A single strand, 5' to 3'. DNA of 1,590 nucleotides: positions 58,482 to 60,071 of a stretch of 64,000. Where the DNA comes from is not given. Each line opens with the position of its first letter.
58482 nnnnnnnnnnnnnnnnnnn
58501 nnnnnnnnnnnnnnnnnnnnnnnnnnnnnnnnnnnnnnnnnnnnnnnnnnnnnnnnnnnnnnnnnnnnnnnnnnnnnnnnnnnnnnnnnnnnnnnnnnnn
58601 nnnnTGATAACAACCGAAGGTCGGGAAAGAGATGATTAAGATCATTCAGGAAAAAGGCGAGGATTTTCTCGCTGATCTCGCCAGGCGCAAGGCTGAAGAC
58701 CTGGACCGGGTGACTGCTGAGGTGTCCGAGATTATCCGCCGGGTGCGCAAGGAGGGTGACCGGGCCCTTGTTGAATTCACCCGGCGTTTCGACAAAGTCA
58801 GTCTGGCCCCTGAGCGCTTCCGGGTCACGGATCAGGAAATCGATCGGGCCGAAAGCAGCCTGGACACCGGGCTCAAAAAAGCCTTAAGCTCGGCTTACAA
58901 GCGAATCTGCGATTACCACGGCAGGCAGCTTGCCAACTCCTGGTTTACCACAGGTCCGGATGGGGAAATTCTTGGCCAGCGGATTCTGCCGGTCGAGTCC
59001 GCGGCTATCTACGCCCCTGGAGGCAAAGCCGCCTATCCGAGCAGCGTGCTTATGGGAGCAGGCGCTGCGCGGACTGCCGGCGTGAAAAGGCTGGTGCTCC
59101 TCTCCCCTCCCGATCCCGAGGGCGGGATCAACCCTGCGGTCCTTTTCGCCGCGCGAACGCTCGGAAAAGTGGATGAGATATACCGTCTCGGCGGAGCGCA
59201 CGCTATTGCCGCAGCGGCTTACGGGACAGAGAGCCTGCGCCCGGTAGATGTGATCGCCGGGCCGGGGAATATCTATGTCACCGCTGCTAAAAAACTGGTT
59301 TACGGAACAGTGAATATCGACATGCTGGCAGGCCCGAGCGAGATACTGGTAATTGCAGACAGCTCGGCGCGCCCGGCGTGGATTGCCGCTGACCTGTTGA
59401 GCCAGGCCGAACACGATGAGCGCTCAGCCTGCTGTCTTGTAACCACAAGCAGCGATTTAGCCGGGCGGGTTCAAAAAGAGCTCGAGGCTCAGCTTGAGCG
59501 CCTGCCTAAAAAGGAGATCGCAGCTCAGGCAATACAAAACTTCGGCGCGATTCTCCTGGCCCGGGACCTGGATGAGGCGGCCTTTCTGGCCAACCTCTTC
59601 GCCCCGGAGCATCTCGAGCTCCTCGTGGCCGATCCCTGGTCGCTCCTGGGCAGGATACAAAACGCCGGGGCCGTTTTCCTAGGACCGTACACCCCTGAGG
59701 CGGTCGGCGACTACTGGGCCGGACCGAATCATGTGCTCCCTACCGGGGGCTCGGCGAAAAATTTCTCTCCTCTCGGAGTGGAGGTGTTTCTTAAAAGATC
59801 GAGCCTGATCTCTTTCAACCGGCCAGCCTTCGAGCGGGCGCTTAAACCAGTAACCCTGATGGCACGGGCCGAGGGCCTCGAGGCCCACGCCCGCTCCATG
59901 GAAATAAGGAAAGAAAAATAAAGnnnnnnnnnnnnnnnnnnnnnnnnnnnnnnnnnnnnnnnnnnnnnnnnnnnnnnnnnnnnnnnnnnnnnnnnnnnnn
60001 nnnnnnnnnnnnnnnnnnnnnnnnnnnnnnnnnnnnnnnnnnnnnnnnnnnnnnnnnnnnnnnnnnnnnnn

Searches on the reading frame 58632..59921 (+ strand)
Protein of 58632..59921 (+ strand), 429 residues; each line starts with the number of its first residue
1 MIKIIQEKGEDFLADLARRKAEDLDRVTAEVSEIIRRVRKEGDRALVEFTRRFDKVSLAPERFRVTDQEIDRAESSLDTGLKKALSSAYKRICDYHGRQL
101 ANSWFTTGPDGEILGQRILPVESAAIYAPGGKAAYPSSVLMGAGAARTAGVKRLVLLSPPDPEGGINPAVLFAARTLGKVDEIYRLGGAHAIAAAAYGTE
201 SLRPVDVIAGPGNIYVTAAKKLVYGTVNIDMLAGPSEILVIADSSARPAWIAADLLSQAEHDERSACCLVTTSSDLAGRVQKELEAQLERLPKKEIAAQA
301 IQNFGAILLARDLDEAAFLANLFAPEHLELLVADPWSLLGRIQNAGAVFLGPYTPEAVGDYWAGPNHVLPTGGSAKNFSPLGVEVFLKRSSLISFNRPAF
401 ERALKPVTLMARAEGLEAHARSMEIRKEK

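Call 29: find_encoding_contigs(protein=window:58632-59921:+, flank=10000, max_places=4)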
Protein window:58632-59921:+ (429 aa): 5 contigs read that carry it; 4 places shown.
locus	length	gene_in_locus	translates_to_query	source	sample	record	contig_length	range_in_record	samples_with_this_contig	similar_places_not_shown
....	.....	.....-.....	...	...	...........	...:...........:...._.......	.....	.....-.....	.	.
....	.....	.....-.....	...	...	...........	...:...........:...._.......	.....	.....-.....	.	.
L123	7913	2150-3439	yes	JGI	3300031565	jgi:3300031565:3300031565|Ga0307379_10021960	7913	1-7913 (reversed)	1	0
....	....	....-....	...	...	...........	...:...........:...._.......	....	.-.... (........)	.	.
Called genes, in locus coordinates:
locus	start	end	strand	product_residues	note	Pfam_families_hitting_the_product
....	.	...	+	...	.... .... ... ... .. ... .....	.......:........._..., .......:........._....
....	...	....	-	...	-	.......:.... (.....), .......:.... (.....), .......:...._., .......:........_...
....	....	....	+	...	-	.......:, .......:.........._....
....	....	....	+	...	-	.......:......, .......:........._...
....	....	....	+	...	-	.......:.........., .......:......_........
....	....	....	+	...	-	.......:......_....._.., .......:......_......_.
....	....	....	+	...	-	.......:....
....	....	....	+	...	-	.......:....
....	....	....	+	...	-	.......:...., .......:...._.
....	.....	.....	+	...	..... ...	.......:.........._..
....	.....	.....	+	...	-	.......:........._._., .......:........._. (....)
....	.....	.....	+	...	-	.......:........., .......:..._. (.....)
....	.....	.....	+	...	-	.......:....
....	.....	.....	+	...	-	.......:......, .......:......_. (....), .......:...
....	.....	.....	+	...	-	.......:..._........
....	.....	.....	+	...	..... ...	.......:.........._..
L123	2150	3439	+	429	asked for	PF00815:Histidinol_dh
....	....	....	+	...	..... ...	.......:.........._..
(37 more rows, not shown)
